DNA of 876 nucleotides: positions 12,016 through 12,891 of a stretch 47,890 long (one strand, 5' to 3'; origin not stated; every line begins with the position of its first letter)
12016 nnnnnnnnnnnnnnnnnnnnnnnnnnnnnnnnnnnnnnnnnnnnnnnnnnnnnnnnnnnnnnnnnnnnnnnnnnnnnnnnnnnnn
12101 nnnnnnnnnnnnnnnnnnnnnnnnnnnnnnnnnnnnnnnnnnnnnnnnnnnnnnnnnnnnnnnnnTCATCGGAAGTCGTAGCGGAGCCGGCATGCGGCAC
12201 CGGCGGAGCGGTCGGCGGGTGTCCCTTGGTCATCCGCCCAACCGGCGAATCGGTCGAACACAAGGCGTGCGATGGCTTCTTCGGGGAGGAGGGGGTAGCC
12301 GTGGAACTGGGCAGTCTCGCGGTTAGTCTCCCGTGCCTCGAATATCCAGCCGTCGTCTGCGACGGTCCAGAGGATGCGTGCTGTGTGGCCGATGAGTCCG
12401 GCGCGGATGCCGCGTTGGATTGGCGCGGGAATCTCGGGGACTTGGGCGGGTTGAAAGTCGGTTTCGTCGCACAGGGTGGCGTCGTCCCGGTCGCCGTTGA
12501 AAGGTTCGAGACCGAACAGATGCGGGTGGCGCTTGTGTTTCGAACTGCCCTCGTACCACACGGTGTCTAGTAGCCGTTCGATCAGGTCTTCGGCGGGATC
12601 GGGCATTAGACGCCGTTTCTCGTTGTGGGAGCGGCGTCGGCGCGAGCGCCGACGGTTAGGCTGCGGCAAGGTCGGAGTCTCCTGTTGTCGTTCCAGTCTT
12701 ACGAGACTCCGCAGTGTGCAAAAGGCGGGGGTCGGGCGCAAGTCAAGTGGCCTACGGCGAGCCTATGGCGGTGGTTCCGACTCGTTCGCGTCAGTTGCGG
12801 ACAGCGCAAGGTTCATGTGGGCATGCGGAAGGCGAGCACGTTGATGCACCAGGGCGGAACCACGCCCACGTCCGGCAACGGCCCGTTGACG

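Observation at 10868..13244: Uncharacterised three-gene cassette in reverse orientation between ychF and the liv operon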

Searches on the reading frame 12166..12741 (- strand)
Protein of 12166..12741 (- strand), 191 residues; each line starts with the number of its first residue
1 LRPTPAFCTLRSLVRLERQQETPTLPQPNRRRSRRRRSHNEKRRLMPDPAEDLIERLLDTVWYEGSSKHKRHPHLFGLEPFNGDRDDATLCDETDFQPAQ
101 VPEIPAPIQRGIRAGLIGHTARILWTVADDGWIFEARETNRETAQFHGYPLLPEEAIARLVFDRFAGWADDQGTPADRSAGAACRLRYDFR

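Call 3: search_protein_families(library=pfam, proteins=[window:12166-12741:-], max_evalue=1)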
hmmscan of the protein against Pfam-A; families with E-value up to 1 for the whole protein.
window:12166-12741:- (191 aa): 0 families

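Call 4: search_protein_families(library=ncbifam, proteins=[window:12166-12741:-], max_evalue=1)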
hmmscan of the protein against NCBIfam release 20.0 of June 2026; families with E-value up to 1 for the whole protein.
window:12166-12741:- (191 aa): 0 families

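Call 5: search_protein_families(library=padloc, proteins=[window:12166-12741:-], max_evalue=1)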
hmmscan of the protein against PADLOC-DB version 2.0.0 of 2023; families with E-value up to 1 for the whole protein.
window:12166-12741:- (191 aa): 0 families

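Call 6: search_protein_families(library=phrogs, proteins=[window:12166-12741:-], max_evalue=1)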
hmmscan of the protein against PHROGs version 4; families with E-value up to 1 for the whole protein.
window:12166-12741:- (191 aa): 0 families

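Call 26: search_solved_structures(query=A3, max_evalue=10, show_alignments=3)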
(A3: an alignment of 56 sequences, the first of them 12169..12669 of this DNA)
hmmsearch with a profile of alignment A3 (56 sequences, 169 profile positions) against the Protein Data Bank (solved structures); distinct sequences matched with E-value up to 10: 10.
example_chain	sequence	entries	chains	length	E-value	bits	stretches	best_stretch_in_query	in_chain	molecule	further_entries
9we7_A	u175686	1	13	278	0.41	13.7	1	6-60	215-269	Erlin-1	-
9vvj_A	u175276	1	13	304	0.42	13.6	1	6-60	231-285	Erlin-1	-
9vvg_A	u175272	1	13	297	0.42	13.6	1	6-60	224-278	Erlin-1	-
9o9u_A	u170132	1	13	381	0.56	13.2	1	6-60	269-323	Erlin-1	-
8iqy_H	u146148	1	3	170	0.89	12.6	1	25-88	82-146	Ferritin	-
8iqw_E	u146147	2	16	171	0.9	12.6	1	25-88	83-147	Ferritin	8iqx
8ir0_H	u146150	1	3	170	1.3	12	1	25-85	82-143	Ferritin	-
5d86_A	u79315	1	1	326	1.4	12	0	95-139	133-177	Probable siderophore biosynthesis protein SbnA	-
8iqv_H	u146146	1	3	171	1.4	12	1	25-86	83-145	Ferritin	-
5d87_A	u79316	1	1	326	1.7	11.7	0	95-138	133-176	Probable siderophore biosynthesis protein SbnA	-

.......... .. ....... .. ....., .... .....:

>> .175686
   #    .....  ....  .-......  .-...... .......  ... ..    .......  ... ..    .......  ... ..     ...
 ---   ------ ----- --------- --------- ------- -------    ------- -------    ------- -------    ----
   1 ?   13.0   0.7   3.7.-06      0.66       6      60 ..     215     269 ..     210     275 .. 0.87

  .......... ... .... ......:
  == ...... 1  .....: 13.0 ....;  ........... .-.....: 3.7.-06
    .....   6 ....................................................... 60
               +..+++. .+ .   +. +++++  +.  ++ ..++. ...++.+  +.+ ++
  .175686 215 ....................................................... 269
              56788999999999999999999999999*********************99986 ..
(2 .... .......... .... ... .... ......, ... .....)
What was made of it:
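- On Known toxin families or folds (RelE/ParE, barnase/BECR, PIN, HEPN, RES, ART, Fic/Doc, NTase and others) for B: The PDB profile search found nothing (call 26).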

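Call 32: predict_structure(alignment_id=A3)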
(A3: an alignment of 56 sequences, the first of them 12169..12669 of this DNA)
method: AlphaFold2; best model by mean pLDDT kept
length: 167 residues; sequences in the alignment: 56
mean_pLDDT: 83.8   pTM: 0.77
mean pLDDT of the five models: 83.8, 83.8, 82.4, 81.5, 80.5
residues with pLDDT >= 90: 78; 70-90: 67; 50-70: 11; < 50: 11
segments of 3 or more residues with pLDDT < 50: 1-8
pLDDT, mean of each block of 10 residues (from residue 1): 44 59 94 91 81 82 71 77 94 94 93 87 84 93 97 97 91
secondary structure, 60 per line:
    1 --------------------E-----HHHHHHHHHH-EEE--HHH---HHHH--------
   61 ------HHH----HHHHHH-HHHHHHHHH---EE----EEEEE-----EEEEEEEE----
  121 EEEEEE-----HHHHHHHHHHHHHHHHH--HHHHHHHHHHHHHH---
elements in order: H27-36 E38-40 H49-52 H74-79 H81-89 E99-103 E109-116 E121-126 H132-148 H151-164

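Call 35: fold_search(model_id=the predicted structure, library=pdb)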
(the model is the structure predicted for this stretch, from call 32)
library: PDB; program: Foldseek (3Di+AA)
matches with E <= 10: 163; with E <= 0.001: 0
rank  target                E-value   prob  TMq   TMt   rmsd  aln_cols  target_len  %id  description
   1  9y6s_9q               8.7e-01  0.08  0.16  0.07  10.2        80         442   15  96-nm repeat of the Leishmania tarentolae doublet microtubule (released 2025-12-17)
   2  8rue_A                9.3e-01  0.09  0.17  0.10  10.2        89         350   12  Crystal structure of Rhizobium etli L-asparaginase ReAV H139A mutant (released 2024-04-17)
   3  9g68_A                9.3e-01  0.08  0.21  0.13  10.8       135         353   12  Crystal structure of Rhizobium etli L-asparaginase ReAV K138A mutant in complex with L-Asn (released 2025-01-15)
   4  6az3_Z                1.0e+00  0.13  0.18  0.20   6.9        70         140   16  Cryo-EM structure of of the large subunit of Leishmania ribosome bound to paromomycin (released 2017-12-06)
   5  6tmh_d                1.2e+00  0.23  0.20  0.23  10.6        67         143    3  Cryo-EM structure of Toxoplasma gondii mitochondrial ATP synthase dimer, OSCP/F1/c-ring model (released 2020-12-16)
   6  8ruf_A                1.2e+00  0.08  0.17  0.10  10.2        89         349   12  Crystal structure of Rhizobium etli L-asparaginase ReAV D187A mutant (released 2024-04-17)
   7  8rug_B                1.2e+00  0.08  0.19  0.11  10.2       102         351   14  Crystal structure of Rhizobium etli L-asparaginase ReAV C189A mutant (released 2024-04-17)
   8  9g68_B                1.2e+00  0.07  0.21  0.12  10.8       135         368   12  Crystal structure of Rhizobium etli L-asparaginase ReAV K138A mutant in complex with L-Asn (released 2025-01-15)
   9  9qcu_A                1.3e+00  0.08  0.19  0.11  10.2       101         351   14  Crystal structure of Rhizobium etli L-asparaginase ReAV S48A mutant (released 2025-07-16)
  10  8rue_B                1.3e+00  0.07  0.21  0.13  10.8       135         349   12  Crystal structure of Rhizobium etli L-asparaginase ReAV H139A mutant (released 2024-04-17)
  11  7os5_AAA              1.3e+00  0.06  0.20  0.12  10.8       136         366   13  Crystal structure of Rhizobium etli inducible L-asparaginase ReAV (orthorhombic form OP) (released 2021-11-24)
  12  9qct_A                1.5e+00  0.06  0.21  0.13  10.7       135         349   12  Crystal structure of Rhizobium etli L-asparaginase ReAV R47A mutant (released 2025-07-16)
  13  8rud_A                1.6e+00  0.06  0.21  0.13  10.8       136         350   12  Crystal structure of Rhizobium etli L-asparaginase ReAV K138A mutant (released 2024-04-17)
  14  7os3_AAA              1.6e+00  0.06  0.20  0.12  10.8       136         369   12  Crystal structure of Rhizobium etli inducible L-asparaginase ReAV solved by S-SAD (orthorhombic form START) (released 2021-11-24)
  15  9qcw_A                1.6e+00  0.07  0.17  0.10  10.2        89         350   12  Crystal structure of Rhizobium etli L-asparaginase ReAV K51A mutant (released 2025-07-16)
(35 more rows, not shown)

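Call 55: search_protein_representatives(alignment_id=A3)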
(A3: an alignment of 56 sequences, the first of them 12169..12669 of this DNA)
Query: 56 sequences, 169 profile positions. Proteins with E-value up to 0.001 (for the whole library): 460; up to 1e-10: 210; up to 1e-30: 51. The best 150 are listed.
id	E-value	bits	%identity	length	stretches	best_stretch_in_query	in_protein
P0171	1.4e-74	265.8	-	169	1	1-169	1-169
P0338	1.6e-69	249.3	-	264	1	1-169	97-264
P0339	1.4e-65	236.5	-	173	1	2-169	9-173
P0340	3.8e-64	231.8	-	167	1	1-166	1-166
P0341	5.4e-63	228.1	-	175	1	1-169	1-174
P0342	3.1e-62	225.6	-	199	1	2-169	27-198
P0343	2.0e-61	223.0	-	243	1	2-168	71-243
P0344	4.6e-61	221.8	-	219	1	4-169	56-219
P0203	6.8e-60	218.0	-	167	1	1-169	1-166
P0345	1.9e-59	216.6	-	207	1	1-153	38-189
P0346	6.6e-57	208.3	-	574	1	8-169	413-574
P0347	1.0e-54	201.2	-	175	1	1-168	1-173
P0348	3.1e-52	193.1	-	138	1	2-139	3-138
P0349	5.2e-52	192.4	-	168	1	1-167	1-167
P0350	4.9e-51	189.2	-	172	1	1-169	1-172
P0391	1.2e-23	100.0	-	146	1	9-144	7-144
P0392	2.8e-22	95.6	-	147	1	12-147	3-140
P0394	8.6e-22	94.0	-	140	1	11-145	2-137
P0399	1.2e-20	90.3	-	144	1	10-144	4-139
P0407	1.1e-19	87.2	-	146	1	1-144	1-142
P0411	3.8e-19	85.4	-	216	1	9-145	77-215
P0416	5.9e-19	84.8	-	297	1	10-141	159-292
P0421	1.8e-18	83.3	-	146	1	13-145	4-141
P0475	2.2e-14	69.9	-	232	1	13-143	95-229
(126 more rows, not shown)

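Call 56: search_protein_families(library=pfam, proteins=[P0346, P0416, P0475, P0411, P0391, P0392, P0394, P0399, P0407, P0338], max_evalue=0.01)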
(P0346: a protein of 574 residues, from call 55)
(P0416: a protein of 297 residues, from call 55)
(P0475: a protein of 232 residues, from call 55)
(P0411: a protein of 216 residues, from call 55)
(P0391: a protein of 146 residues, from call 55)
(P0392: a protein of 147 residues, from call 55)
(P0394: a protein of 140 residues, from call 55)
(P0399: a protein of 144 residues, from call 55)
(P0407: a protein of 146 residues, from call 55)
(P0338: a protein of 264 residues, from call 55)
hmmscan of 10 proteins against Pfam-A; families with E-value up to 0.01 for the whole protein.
P0346 (574 aa): 8 families
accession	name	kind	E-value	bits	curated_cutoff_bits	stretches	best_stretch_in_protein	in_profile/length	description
PF13432.12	TPR_16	-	5.5e-05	24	32.7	2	292-343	9-60/65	Tetratricopeptide repeat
PF07719.23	TPR_2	-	0.0003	21.1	27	0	316-343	3-30/34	Tetratricopeptide repeat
PF13428.12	TPR_14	-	0.00067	20.6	23.5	0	315-348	2-35/44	Tetratricopeptide repeat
PF16918.11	PknG_TPR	-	0.0022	17.3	27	0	219-295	102-177/340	Protein kinase G tetratricopeptide repeat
PF13424.12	TPR_12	-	0.0031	18.1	30.1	1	318-376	7-66/77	Tetratricopeptide repeat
PF13431.12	TPR_17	-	0.0037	17.9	24.4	0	336-363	1-28/34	Tetratricopeptide repeat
PF13414.12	TPR_11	-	0.004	17.3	26.8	0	321-362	1-42/42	TPR repeat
PF14559.12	TPR_19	-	0.0082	16.9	25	0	91-145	6-57/68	Tetratricopeptide repeat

P0416 (297 aa): 0 families

P0475 (232 aa): 0 families

P0411 (216 aa): 0 families

P0391 (146 aa): 1 family
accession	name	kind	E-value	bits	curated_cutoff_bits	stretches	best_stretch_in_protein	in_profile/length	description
PF14258.12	DUF4350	-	0.0039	17.9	30.4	1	22-128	72-160/181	Domain of unknown function (DUF4350)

P0392 (147 aa): 0 families

P0394 (140 aa): 0 families

P0399 (144 aa): 0 families

P0407 (146 aa): 0 families

P0338 (264 aa): 0 families
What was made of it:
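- Tried and rejected: Only one TPR-B protein turned up, possibly a gene-call fusion (call 56).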

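Call 58: find_encoding_contigs(protein=P0421, flank=5000, max_places=4)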
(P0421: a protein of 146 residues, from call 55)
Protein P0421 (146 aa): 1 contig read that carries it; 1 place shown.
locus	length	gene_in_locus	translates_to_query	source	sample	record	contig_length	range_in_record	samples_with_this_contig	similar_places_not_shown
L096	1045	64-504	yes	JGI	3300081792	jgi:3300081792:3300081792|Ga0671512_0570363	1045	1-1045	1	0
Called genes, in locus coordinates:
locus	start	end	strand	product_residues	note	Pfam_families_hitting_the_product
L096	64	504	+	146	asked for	-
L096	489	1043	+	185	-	?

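Call 63: find_related_loci(query=A6, collection=metagenome_contigs, flank=5000)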
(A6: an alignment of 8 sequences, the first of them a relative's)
Query A6 (146 aa) in metagenome_contigs; peptide patterns used: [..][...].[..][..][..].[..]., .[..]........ (x = any residue, [..] = any of these).
600 stretches matched a pattern (row limit reached: there are more); 480 encode a relative of the query (tblastn E <= 1e-3); the best 80 are kept; 80 distinct loci.
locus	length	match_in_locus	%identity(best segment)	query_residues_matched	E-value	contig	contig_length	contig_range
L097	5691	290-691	60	6-142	3e-57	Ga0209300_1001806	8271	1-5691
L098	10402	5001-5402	58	4-140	8e-56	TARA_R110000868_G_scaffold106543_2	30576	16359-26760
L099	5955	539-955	62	4-141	4e-54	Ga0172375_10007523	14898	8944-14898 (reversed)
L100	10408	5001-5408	60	1-139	1e-53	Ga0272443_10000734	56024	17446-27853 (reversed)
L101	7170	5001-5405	61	6-139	3e-53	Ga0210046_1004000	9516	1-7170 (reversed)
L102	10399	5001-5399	57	6-141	2e-53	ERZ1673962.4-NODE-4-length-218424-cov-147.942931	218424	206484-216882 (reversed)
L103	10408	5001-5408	58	4-142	1e-53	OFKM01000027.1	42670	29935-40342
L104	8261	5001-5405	61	6-139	3e-53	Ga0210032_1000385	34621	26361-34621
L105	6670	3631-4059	58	4-146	6e-53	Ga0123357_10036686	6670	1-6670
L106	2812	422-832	56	1-140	1e-52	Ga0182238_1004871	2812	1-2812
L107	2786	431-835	60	6-139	1e-52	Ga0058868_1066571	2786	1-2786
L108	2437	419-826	56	1-139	1e-52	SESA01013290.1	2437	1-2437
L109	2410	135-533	57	5-140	8e-53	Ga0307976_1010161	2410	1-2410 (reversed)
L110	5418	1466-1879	59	1-141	1e-52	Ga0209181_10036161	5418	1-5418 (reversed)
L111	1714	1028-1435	57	1-139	1e-53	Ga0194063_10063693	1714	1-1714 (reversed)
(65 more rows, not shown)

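Call 87: fold_search(model_id=the predicted structure, library=viral)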
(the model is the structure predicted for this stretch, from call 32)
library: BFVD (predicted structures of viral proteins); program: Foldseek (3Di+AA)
matches with E <= 10: 233; with E <= 0.001: 0
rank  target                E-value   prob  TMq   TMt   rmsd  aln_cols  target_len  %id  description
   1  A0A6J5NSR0            3.1e-01  0.33  0.21  0.24  12.2        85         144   15  Uncharacterized protein [uncultured Caudovirales phage]
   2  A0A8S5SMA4            3.3e-01  0.10  0.21  0.18  17.2       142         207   10  Uncharacterized protein [Myoviridae sp. ctgEf1]
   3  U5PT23                5.4e-01  0.09  0.23  0.14  15.6       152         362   10  Uncharacterized protein [Bacillus phage CampHawk]
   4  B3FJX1                8.1e-01  0.10  0.23  0.24  14.9       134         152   12  Uncharacterized protein [Pseudomonas phage 201phi2-1]
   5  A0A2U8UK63            8.6e-01  0.21  0.20  0.34   7.6        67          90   13  (no name in the UniProt tables at hand)
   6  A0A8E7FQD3            9.1e-01  0.12  0.17  0.27   8.2        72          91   15  (no name in the UniProt tables at hand)
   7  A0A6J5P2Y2            9.6e-01  0.08  0.19  0.26  16.1       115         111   13  Uncharacterized protein [uncultured Caudovirales phage]
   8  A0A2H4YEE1            1.3e+00  0.12  0.18  0.29   8.8        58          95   19  Uncharacterized protein [Aeromonas phage Ah1]
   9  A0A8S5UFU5            1.4e+00  0.11  0.18  0.31   9.3        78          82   10  Uncharacterized protein [Podoviridae sp. ctnuR9]
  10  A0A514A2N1            1.4e+00  0.10  0.16  0.15  12.8        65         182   12  Uncharacterized protein [Vibrio phage USC-1]
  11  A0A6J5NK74            1.4e+00  0.09  0.15  0.07   6.3        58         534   16  Uncharacterized protein [uncultured Caudovirales phage]
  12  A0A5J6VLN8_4          1.5e+00  0.08  0.17  0.02  12.5        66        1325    9  WD domain protein [Megaviridae environmental sample]
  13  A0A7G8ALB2            1.5e+00  0.04  0.16  0.17  11.4        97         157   11  (no name in the UniProt tables at hand)
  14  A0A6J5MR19            1.6e+00  0.12  0.16  0.40   8.9        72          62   11  Uncharacterized protein [uncultured Caudovirales phage]
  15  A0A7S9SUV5            1.6e+00  0.08  0.22  0.06  11.0       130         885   15  Uncharacterized protein [Virus NIOZ-UU157]
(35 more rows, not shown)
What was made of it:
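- On Known toxin families or folds (RelE/ParE, barnase/BECR, PIN, HEPN, RES, ART, Fic/Doc, NTase and others) for B: Best Foldseek E-values are 0.87 in PDB and 0.31 in BFVD, with TM-scores of 0.25 or below (calls 35, 87).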
